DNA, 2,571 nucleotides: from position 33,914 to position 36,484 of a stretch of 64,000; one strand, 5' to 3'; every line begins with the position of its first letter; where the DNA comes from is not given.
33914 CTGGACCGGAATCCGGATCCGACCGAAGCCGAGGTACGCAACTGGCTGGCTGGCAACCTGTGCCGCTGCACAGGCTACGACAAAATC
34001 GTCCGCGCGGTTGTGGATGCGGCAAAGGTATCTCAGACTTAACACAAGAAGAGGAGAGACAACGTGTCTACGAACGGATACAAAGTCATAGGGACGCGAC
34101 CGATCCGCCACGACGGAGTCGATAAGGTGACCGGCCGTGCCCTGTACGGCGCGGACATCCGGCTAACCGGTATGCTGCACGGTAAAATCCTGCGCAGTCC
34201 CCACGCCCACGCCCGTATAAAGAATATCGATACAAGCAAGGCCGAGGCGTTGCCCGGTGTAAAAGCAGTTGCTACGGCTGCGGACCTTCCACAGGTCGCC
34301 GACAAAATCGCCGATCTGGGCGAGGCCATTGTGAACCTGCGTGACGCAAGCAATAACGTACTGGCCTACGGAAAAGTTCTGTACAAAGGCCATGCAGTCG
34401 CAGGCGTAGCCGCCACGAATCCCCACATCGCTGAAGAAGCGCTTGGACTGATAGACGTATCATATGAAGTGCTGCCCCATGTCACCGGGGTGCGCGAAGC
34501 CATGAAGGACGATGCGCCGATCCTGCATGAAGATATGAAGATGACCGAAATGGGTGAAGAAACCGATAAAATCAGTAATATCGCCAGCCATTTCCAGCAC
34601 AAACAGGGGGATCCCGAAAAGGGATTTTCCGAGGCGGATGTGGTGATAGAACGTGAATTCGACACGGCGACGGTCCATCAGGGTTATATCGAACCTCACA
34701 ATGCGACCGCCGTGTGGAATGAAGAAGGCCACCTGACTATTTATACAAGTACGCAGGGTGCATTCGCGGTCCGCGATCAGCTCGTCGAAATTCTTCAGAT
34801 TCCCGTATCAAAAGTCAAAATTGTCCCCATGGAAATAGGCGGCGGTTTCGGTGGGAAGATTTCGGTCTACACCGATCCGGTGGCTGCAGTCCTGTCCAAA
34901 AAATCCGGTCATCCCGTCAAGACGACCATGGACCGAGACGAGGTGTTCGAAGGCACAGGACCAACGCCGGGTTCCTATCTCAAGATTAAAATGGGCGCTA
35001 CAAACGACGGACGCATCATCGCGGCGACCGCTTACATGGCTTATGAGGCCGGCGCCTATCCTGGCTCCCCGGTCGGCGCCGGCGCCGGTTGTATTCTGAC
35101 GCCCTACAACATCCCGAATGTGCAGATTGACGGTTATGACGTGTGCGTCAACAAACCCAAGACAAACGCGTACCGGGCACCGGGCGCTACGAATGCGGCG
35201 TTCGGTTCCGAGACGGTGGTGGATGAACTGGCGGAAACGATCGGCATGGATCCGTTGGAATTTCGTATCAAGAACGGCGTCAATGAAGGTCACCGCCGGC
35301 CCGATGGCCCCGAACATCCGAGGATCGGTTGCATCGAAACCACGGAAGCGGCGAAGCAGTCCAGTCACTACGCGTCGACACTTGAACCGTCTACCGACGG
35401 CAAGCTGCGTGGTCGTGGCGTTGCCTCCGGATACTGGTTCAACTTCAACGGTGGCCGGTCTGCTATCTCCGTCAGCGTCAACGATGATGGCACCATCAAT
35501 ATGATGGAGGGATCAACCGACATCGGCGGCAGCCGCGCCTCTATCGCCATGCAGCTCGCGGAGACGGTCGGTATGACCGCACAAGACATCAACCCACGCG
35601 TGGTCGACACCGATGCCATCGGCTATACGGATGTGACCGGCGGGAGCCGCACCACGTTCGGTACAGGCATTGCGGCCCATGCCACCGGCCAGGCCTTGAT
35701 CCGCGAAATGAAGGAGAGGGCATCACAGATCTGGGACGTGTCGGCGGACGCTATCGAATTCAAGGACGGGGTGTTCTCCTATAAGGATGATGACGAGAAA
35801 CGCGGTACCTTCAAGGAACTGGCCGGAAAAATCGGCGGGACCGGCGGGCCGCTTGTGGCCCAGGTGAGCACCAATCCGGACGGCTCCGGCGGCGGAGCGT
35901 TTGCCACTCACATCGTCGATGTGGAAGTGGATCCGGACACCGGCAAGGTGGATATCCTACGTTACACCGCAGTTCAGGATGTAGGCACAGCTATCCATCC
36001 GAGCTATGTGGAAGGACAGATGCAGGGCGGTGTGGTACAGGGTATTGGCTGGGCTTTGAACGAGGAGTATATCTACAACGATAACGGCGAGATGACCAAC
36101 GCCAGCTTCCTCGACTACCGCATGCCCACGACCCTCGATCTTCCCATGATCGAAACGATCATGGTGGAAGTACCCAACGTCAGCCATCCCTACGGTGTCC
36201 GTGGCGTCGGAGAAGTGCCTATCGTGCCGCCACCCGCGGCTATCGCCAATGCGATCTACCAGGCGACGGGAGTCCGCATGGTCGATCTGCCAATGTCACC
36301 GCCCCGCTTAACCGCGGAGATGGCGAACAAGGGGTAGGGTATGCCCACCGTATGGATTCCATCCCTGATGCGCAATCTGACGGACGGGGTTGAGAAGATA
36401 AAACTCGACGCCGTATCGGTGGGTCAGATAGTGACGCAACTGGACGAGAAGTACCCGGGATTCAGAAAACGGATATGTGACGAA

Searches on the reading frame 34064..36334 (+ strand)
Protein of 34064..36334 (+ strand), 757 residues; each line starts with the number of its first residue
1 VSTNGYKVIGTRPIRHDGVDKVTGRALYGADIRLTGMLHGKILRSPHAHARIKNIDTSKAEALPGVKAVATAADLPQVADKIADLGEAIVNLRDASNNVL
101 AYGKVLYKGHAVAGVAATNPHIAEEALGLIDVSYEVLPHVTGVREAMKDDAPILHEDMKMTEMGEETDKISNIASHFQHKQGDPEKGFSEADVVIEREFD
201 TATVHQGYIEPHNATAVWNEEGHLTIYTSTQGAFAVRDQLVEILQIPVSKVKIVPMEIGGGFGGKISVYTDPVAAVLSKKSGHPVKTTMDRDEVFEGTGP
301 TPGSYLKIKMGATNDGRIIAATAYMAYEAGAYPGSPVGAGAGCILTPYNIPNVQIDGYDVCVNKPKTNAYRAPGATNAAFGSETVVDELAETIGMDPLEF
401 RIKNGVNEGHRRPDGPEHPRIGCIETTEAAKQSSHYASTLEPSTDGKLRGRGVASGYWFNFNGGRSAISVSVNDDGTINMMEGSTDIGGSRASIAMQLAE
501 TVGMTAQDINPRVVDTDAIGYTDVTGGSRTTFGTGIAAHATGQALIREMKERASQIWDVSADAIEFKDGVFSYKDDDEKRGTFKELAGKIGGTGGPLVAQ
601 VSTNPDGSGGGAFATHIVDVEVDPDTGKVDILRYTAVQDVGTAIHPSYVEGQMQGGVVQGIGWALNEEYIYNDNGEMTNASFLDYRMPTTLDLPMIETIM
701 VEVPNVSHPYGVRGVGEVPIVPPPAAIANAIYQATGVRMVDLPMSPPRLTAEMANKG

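Call 6: search_protein_families(library=pfam, proteins=[window:34064-36334:+], max_evalue=0.01)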
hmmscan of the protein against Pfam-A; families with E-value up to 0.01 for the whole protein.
window:34064-36334:+ (757 aa): 3 families
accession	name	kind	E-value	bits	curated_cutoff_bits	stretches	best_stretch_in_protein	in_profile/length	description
PF02738.23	MoCoBD_1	-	1.4e-68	231.1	27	1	171-404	7-243/244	Molybdopterin cofactor-binding domain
PF20256.3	MoCoBD_2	-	7.9e-60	203.2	27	1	443-694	18-283/283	Molybdopterin cofactor-binding domain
PF01315.27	Ald_Xan_dh_C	-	2.4e-29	102.3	31.3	1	23-138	1-110/110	Aldehyde oxidase and xanthine dehydrogenase, a/b hammerhead domain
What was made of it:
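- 34064..36337 (+): Molybdopterin-binding (large) subunit, substrate unknown. PF01315, PF02738 and PF20256 (call 6).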

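Call 7: search_protein_families(library=ncbifam, proteins=[window:34064-36334:+], max_evalue=0.01)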
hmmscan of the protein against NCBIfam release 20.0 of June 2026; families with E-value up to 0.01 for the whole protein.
window:34064-36334:+ (757 aa): 13 families
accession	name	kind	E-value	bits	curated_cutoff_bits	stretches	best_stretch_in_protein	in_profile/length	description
NF043082.1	XdhA_XDHase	equivalog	7.2e-139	464.2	780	1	9-756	1-755/758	xanthine dehydrogenase subunit XdhA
TIGR03194.1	4hydrxCoA_A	equivalog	8.1e-136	454.4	994.55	1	16-750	4-743/746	4-hydroxybenzoyl-CoA reductase subunit alpha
NF007426.0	PRK09970.1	equivalog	1.5e-133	446.5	916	1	6-757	3-759/761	xanthine dehydrogenase molybdenum-binding subunit XdhA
NF041018.1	glyceraldDH_alpha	equivalog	1.9e-115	387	790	1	9-747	3-738/741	glyceraldehyde dehydrogenase subunit alpha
TIGR03196.1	pucD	equivalog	5.5e-106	355.7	783.65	1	12-749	5-754/763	xanthine dehydrogenase subunit D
NF045668.1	pterin_aldehy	equivalog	3.1e-98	330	1100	1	4-753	170-904/905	molybdopterin-dependent aldehyde oxidoreductase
TIGR02416.1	CO_dehy_Mo_lg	equivalog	7.4e-96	322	991.15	2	22-407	6-396/770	aerobic carbon-monoxide dehydrogenase large subunit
TIGR03311.1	Se_dep_XDH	equivalog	1.1e-92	311.6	830.45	1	9-744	162-841/848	selenium-dependent xanthine dehydrogenase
NF040766.1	CODH_aero_grp5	exception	4e-91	306.4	950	3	7-406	3-396/785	aerobic carbon-monoxide dehydrogenase large subunit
NF041671.1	peri_hyde_PaoC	equivalog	1.5e-89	301.3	1180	1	6-754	15-732/735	aldehyde oxidoreductase molybdenum-binding subunit PaoC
TIGR03313.1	Se_sel_red_Mo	hypoth_equivalog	1.8e-71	241.1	1101.9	2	171-751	351-947/951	molybdopterin-dependent oxidoreductase Mo/Fe-S-binding subunit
TIGR02965.1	xanthine_xdhB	equivalog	6.9e-69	232.8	849.5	1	14-735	5-729/758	xanthine dehydrogenase molybdopterin binding subunit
TIGR02969.1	mam_aldehyde_ox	subfamily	2.6e-38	131.2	1912.3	1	12-720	578-1265/1330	aldehyde oxidase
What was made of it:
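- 34064..36337 (+): The best NCBIfam hits, XdhA 464 bits (cutoff 780) and HcrA 454 (cutoff 995), are far below cutoff (call 7).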

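Call 32: search_solved_structures(query=window:34064-36334:+, max_evalue=1e-20, show_alignments=0)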
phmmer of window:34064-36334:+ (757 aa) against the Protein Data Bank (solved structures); distinct sequences matched with E-value up to 1e-20: 42.
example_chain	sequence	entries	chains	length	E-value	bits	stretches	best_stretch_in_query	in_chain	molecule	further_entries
1rm6_A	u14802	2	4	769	6.3e-89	302.5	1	8-751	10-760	4-hydroxybenzoyl-CoA reductase alpha subunit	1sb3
8uem_A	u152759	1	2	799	2.4e-81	277.5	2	12-405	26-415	Carbon monoxide dehydrogenase (Large chain), CoxL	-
1n5w_B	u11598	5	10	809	8.1e-79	269.1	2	14-407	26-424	Carbon monoxide dehydrogenase large chain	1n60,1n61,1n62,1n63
7dqx_A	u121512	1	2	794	8.7e-79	269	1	8-750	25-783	6-hydroxypseudooxynicotine dehydrogenase complex subunit gamma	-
1zxi_B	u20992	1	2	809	1.1e-78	268.7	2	14-407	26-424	Carbon monoxide dehydrogenase large chain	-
1t3q_B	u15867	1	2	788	1.7e-72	248.2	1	7-749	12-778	quinoline 2-oxidoreductase large subunit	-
1ffu_B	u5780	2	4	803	3e-66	227.6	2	10-407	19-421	CUTL, MOLYBDOPROTEIN OF CARBON MONOXIDE DEHYDROGENASE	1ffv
5g5h_C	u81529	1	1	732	4.3e-60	207.2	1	181-750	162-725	Aldehyde oxidoreductase molybdenum-binding subunit PaoC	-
5g5g_C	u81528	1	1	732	5.7e-60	206.8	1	181-750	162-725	PUTATIVE XANTHINE DEHYDROGENASE YAGS FAD-BINDING SUBUNIT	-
4zoh_A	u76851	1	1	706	2.6e-59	204.7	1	98-745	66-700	Putative oxidoreductase molybdopterin-binding subunit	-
5y6q_C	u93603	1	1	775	1.1e-55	192.6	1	9-548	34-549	Aldehyde oxidase large subunit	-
3hrd_A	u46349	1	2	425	2.1e-55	191.7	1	5-433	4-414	Nicotinate dehydrogenase large molybdopterin subunit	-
1dgj_A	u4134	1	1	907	1.8e-54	188.6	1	10-751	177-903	ALDEHYDE OXIDOREDUCTASE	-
1sij_A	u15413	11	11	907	2.6e-54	188.1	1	8-749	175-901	Aldehyde oxidoreductase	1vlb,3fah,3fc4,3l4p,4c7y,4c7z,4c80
3sr6_C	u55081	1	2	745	7.3e-48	166.8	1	12-722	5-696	Xanthine dehydrogenase/oxidase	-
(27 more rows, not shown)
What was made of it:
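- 34064..36337 (+): The closest solved structure is 4-hydroxybenzoyl-CoA reductase alpha 1rm6 (6e-89), then CoxL, 6-hydroxypseudooxynicotine dehydrogenase and quinoline oxidoreductase (call 32).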

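Call 39: find_homologous_proteins(query=window:34064-36334:+, max_evalue=1e-10)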
Query window:34064-36334:+ (757 aa): 8000 proteins with E <= 1e-10 among 8000 candidates; the best 120 are listed.
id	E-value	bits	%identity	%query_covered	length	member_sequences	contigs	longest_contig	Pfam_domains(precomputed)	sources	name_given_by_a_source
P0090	0.0e+0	1709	100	100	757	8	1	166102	PF02738.24,PF20256.4,PF01315.28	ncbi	-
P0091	0.0e+0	1531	88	100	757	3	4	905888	PF02738.24,PF20256.4,PF01315.28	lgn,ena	-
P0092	0.0e+0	1464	84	100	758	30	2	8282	PF02738.24,PF20256.4,PF01315.28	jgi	jgi:CO/xanthine dehydrogenase Mo-binding subunit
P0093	0.0e+0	1455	83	99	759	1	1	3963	PF02738.24,PF20256.4,PF01315.28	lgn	-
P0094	0.0e+0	1452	83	100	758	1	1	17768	PF02738.24,PF20256.4,PF01315.28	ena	-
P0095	0.0e+0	1452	83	100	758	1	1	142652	PF02738.24,PF20256.4,PF01315.28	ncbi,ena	-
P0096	0.0e+0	1451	83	100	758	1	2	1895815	PF02738.24,PF20256.4,PF01315.28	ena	-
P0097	0.0e+0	1451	84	100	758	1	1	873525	PF02738.24,PF20256.4,PF01315.28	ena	-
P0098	0.0e+0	1450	83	100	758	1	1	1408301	PF02738.24,PF20256.4,PF01315.28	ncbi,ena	-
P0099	0.0e+0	1449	83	100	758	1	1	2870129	PF02738.24,PF20256.4,PF01315.28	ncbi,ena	-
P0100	0.0e+0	1448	83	100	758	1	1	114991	PF02738.24,PF20256.4,PF01315.28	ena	-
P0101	0.0e+0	1448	83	100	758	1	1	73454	PF02738.24,PF20256.4,PF01315.28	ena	-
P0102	0.0e+0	1447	83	100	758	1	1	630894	PF02738.24,PF20256.4,PF01315.28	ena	-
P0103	0.0e+0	1447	83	100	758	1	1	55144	PF02738.24,PF20256.4,PF01315.28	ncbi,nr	ncbi:MAG: xanthine dehydrogenase family protein molybdopterin-binding subunit [Gemmatimonadota bacte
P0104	0.0e+0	1446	83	100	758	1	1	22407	PF02738.24,PF20256.4,PF01315.28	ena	-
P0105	0.0e+0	1446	83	100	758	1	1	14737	PF02738.24,PF20256.4,PF01315.28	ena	-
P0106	0.0e+0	1445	83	100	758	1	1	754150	PF02738.24,PF20256.4,PF01315.28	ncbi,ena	-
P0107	0.0e+0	1445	83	100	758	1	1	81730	PF02738.24,PF20256.4,PF01315.28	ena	-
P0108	0.0e+0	1445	83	100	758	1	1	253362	PF02738.24,PF20256.4,PF01315.28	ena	-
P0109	0.0e+0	1444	83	100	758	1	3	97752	PF02738.24,PF20256.4,PF01315.28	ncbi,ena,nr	ncbi:MAG: xanthine dehydrogenase family protein molybdopterin-binding subunit [Gemmatimonadetes bact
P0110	0.0e+0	1444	83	100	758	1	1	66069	PF02738.24,PF20256.4,PF01315.28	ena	-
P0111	0.0e+0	1444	83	100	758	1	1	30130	PF02738.24,PF20256.4,PF01315.28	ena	-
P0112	0.0e+0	1444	83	100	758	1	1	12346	PF02738.24,PF20256.4,PF01315.28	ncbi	-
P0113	0.0e+0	1444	83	100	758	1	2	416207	PF02738.24,PF20256.4,PF01315.28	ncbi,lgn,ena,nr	ncbi:MAG: xanthine dehydrogenase family protein molybdopterin-binding subunit [Gemmatimonadetes bact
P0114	0.0e+0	1443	83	100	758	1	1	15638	PF02738.24,PF20256.4,PF01315.28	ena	-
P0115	0.0e+0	1443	83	99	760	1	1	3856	PF02738.24,PF20256.4,PF01315.28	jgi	jgi:CO/xanthine dehydrogenase Mo-binding subunit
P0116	0.0e+0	1443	83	100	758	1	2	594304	PF02738.24,PF20256.4,PF01315.28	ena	-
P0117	0.0e+0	1443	83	100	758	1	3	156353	PF02738.24,PF20256.4,PF01315.28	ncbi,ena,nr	ncbi:MAG: xanthine dehydrogenase family protein molybdopterin-binding subunit [Gemmatimonadetes bact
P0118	0.0e+0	1443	83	100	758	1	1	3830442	PF02738.24,PF20256.4,PF01315.28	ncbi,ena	-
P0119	0.0e+0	1443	83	100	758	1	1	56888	PF02738.24,PF20256.4,PF01315.28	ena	-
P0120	0.0e+0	1442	83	100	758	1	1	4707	PF02738.24,PF20256.4,PF01315.28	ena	-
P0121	0.0e+0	1442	83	100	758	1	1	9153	PF02738.24,PF20256.4,PF01315.28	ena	-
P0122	0.0e+0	1442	83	100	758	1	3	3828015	PF02738.24,PF20256.4,PF01315.28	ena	-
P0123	0.0e+0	1442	83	100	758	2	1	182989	PF02738.24,PF20256.4,PF01315.28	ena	-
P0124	0.0e+0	1442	83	100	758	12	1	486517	PF02738.24,PF20256.4,PF01315.28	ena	-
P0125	0.0e+0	1442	83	100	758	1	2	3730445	PF02738.24,PF20256.4,PF01315.28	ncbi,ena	-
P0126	0.0e+0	1442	83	100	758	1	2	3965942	PF02738.24,PF20256.4,PF01315.28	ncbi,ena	-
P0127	0.0e+0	1442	83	100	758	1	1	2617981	PF02738.24,PF20256.4,PF01315.28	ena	-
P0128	0.0e+0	1441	83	100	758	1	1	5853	PF02738.24,PF20256.4,PF01315.28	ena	-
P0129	0.0e+0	1441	83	100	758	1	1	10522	PF02738.24,PF20256.4,PF01315.28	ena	-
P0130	0.0e+0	1441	83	100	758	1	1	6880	PF02738.24,PF20256.4,PF01315.28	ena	-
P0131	0.0e+0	1441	83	100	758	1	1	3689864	PF02738.24,PF20256.4,PF01315.28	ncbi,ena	-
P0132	0.0e+0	1441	83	100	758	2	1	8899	PF02738.24,PF20256.4,PF01315.28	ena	-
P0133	0.0e+0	1441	83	100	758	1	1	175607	PF02738.24,PF20256.4,PF01315.28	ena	-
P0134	0.0e+0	1441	83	100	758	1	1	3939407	PF02738.24,PF20256.4,PF01315.28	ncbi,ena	-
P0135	0.0e+0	1441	83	100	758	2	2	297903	PF02738.24,PF20256.4,PF01315.28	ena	-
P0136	0.0e+0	1440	83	100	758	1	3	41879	PF02738.24,PF20256.4,PF01315.28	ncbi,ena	-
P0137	0.0e+0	1440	83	100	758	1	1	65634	PF02738.24,PF20256.4,PF01315.28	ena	-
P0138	0.0e+0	1440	83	100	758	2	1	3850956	PF02738.24,PF20256.4,PF01315.28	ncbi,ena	-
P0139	0.0e+0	1439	83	100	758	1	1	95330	PF02738.24,PF20256.4,PF01315.28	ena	-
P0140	0.0e+0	1439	83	100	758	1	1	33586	PF02738.24,PF20256.4,PF01315.28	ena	-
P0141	0.0e+0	1439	83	100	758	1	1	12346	PF02738.24,PF20256.4,PF01315.28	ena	-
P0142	0.0e+0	1439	83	100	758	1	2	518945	PF02738.24,PF20256.4,PF01315.28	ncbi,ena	-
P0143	0.0e+0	1439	83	100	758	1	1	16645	PF02738.24,PF20256.4,PF01315.28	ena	-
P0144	0.0e+0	1439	83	100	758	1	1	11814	PF02738.24,PF20256.4,PF01315.28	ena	-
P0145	0.0e+0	1438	83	100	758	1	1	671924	PF02738.24,PF20256.4,PF01315.28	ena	-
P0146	0.0e+0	1438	83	100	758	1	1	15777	PF02738.24,PF20256.4,PF01315.28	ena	-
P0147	0.0e+0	1437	83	100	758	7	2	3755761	PF02738.24,PF20256.4,PF01315.28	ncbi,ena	-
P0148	0.0e+0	1437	83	100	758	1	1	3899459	PF02738.24,PF20256.4,PF01315.28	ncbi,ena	-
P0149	0.0e+0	1436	83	100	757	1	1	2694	PF02738.24,PF20256.4,PF01315.28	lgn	-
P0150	0.0e+0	1435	83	100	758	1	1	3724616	PF02738.24,PF20256.4,PF01315.28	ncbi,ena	-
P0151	0.0e+0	1434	82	100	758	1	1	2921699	PF02738.24,PF20256.4,PF01315.28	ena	-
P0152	0.0e+0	1434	83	100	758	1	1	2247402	PF02738.24,PF20256.4,PF01315.28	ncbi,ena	-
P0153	0.0e+0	1433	82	100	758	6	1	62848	PF02738.24,PF20256.4,PF01315.28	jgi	-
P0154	0.0e+0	1430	83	100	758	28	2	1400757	PF02738.24,PF20256.4,PF01315.28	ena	-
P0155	0.0e+0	1422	82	100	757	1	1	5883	PF02738.24,PF20256.4,PF01315.28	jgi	-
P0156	0.0e+0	1421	81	100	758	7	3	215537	PF02738.24,PF20256.4,PF01315.28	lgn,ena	-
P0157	0.0e+0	1407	81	100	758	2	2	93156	PF02738.24,PF20256.4,PF01315.28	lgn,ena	-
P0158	0.0e+0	1395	80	100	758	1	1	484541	PF02738.24,PF20256.4,PF01315.28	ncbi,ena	-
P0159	0.0e+0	1382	80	99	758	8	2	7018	PF02738.24,PF20256.4,PF01315.28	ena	-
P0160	0.0e+0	1375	78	100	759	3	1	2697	PF02738.24,PF20256.4,PF01315.28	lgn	-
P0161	0.0e+0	1366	77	100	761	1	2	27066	PF02738.24,PF20256.4,PF01315.28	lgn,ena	-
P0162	0.0e+0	1346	77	100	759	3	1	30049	PF02738.24,PF20256.4,PF01315.28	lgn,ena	-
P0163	0.0e+0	1223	71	100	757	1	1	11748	PF02738.24,PF20256.4,PF01315.28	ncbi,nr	ncbi:MAG: xanthine dehydrogenase family protein molybdopterin-binding subunit [Candidatus Tectomicro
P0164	0.0e+0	1184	70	99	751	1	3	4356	PF02738.24,PF20256.4,PF01315.28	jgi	jgi:CO/xanthine dehydrogenase Mo-binding subunit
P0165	0.0e+0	1183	70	99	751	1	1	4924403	PF02738.24,PF20256.4,PF01315.28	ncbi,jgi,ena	jgi:CO/xanthine dehydrogenase Mo-binding subunit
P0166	0.0e+0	1181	70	99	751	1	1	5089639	PF02738.24,PF20256.4,PF01315.28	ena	-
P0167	0.0e+0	1178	70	99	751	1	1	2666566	PF02738.24,PF20256.4,PF01315.28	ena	-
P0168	0.0e+0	1175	70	99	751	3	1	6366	PF02738.24,PF20256.4,PF01315.28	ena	-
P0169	0.0e+0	1175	81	83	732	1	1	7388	PF02738.24,PF20256.4,PF01315.28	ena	-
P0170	0.0e+0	1173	70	99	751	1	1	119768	PF02738.24,PF20256.4,PF01315.28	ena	-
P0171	0.0e+0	1172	70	99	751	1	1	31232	PF02738.24,PF20256.4,PF01315.28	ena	-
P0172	0.0e+0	1172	70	99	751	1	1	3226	PF02738.24,PF20256.4,PF01315.28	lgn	-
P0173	0.0e+0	1171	69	99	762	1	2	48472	PF02738.24,PF20256.4,PF01315.28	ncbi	-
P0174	0.0e+0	1170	70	99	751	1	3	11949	PF02738.24,PF20256.4,PF01315.28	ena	-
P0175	0.0e+0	1169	70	99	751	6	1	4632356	PF02738.24,PF20256.4,PF01315.28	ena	-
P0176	0.0e+0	1169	70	99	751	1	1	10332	PF02738.24,PF20256.4,PF01315.28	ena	-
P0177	0.0e+0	1168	69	99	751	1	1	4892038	PF02738.24,PF20256.4,PF01315.28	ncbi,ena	-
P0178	0.0e+0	1168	70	99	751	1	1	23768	PF02738.24,PF20256.4,PF01315.28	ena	-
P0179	0.0e+0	1168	70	99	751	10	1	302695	PF02738.24,PF20256.4,PF01315.28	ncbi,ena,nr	ncbi:MAG: xanthine dehydrogenase family protein molybdopterin-binding subunit [Candidatus Poribacter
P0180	0.0e+0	1168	70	98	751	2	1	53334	PF02738.24,PF20256.4,PF01315.28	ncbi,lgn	-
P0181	0.0e+0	1167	70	99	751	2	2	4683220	PF02738.24,PF20256.4,PF01315.28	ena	-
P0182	0.0e+0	1167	69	98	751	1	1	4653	PF02738.24,PF20256.4,PF01315.28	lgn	-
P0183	0.0e+0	1167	69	99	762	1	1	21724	PF02738.24,PF20256.4,PF01315.28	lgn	-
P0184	0.0e+0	1167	70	98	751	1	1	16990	PF02738.24,PF20256.4,PF01315.28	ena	-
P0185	0.0e+0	1165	68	99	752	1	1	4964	PF02738.24,PF20256.4,PF01315.28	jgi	jgi:CO/xanthine dehydrogenase Mo-binding subunit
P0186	0.0e+0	1165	70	98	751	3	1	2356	PF02738.24,PF20256.4,PF01315.28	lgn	-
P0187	0.0e+0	1165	70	98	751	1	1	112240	PF02738.24,PF20256.4,PF01315.28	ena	-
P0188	0.0e+0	1165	69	98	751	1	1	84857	PF02738.24,PF20256.4,PF01315.28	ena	-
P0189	0.0e+0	1165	68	99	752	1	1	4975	PF02738.24,PF20256.4,PF01315.28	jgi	jgi:CO/xanthine dehydrogenase Mo-binding subunit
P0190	0.0e+0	1165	68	99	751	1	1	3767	PF02738.24,PF20256.4,PF01315.28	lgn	-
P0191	0.0e+0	1164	68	99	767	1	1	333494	PF02738.24,PF20256.4,PF01315.28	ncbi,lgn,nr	ncbi:MAG TPA: xanthine dehydrogenase family protein molybdopterin-binding subunit [Candidatus Limnoc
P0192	0.0e+0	1164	69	98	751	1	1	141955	PF02738.24,PF20256.4,PF01315.28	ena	-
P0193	0.0e+0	1163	70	99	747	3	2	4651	PF02738.24,PF20256.4,PF01315.28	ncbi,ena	-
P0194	0.0e+0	1163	68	99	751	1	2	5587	PF02738.24,PF20256.4,PF01315.28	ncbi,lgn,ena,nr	ncbi:xanthine dehydrogenase family protein molybdopterin-binding subunit [Candidatus Poribacteria ba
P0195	0.0e+0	1162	68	99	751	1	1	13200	PF02738.24,PF20256.4,PF01315.28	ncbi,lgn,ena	-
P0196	0.0e+0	1162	68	99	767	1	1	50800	PF02738.24,PF20256.4,PF01315.28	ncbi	-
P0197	0.0e+0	1162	68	99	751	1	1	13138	PF02738.24,PF20256.4,PF01315.28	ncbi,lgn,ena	-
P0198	0.0e+0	1161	68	99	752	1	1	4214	PF02738.24,PF20256.4,PF01315.28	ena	-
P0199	0.0e+0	1161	67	99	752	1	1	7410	PF02738.24,PF20256.4,PF01315.28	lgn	-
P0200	0.0e+0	1161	68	99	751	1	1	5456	PF02738.24,PF20256.4,PF01315.28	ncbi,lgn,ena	-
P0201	0.0e+0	1161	70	98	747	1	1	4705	PF02738.24,PF20256.4,PF01315.28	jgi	-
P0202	0.0e+0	1160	68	99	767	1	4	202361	PF02738.24,PF20256.4,PF01315.28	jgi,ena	jgi:CO/xanthine dehydrogenase Mo-binding subunit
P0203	0.0e+0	1160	68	99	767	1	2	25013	PF02738.24,PF20256.4,PF01315.28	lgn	-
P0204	0.0e+0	1160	69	99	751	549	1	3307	PF02738.24,PF20256.4,PF01315.28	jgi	jgi:xanthine dehydrogenase molybdenum-binding subunit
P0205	0.0e+0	1159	68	99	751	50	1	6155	PF02738.24,PF20256.4,PF01315.28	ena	-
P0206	0.0e+0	1159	69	99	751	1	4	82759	PF02738.24,PF20256.4,PF01315.28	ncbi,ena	-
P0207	0.0e+0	1158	69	98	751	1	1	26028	PF02738.24,PF20256.4,PF01315.28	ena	-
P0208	0.0e+0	1158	68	99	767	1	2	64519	PF02738.24,PF20256.4,PF01315.28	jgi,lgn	jgi:CO/xanthine dehydrogenase Mo-binding subunit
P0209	0.0e+0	1158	68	98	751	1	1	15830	PF02738.24,PF20256.4,PF01315.28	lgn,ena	-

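Call 40: find_encoding_contigs(protein=P0090, flank=3000, max_places=1)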
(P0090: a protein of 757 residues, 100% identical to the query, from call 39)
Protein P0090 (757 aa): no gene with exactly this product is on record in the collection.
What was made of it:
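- Tried and rejected: Tracing the window's source contig through the 100%-identical Mo protein P0090 failed; it is not on record (call 40).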

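Call 41: find_encoding_contigs(protein=P0163, flank=6000, max_places=1)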
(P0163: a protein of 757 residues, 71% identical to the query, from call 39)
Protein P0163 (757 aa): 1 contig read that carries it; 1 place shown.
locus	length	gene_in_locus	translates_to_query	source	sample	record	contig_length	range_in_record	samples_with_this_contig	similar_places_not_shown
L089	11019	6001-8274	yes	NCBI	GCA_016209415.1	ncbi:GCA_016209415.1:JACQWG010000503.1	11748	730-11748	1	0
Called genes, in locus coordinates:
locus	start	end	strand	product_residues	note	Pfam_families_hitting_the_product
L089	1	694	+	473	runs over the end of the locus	PF00004:AAA (faint), PF17871:AAA_lid_9, PF07724:AAA_2, PF07728:AAA_5 (weak), PF10431:ClpB_D2-small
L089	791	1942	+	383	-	-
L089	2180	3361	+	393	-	PF05977:MFS_3, PF07690:MFS_1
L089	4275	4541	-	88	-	PF02515:CoA_transf_3 (weak)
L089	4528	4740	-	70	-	PF02515:CoA_transf_3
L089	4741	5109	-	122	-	PF01909:NTP_transf_2, PF18765:Polbeta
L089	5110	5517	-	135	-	PF05168:HEPN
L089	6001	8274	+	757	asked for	PF01315:Ald_Xan_dh_C, PF02738:MoCoBD_1, PF20256:MoCoBD_2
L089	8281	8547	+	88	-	PF02597:ThiS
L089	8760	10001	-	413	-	-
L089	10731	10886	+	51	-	-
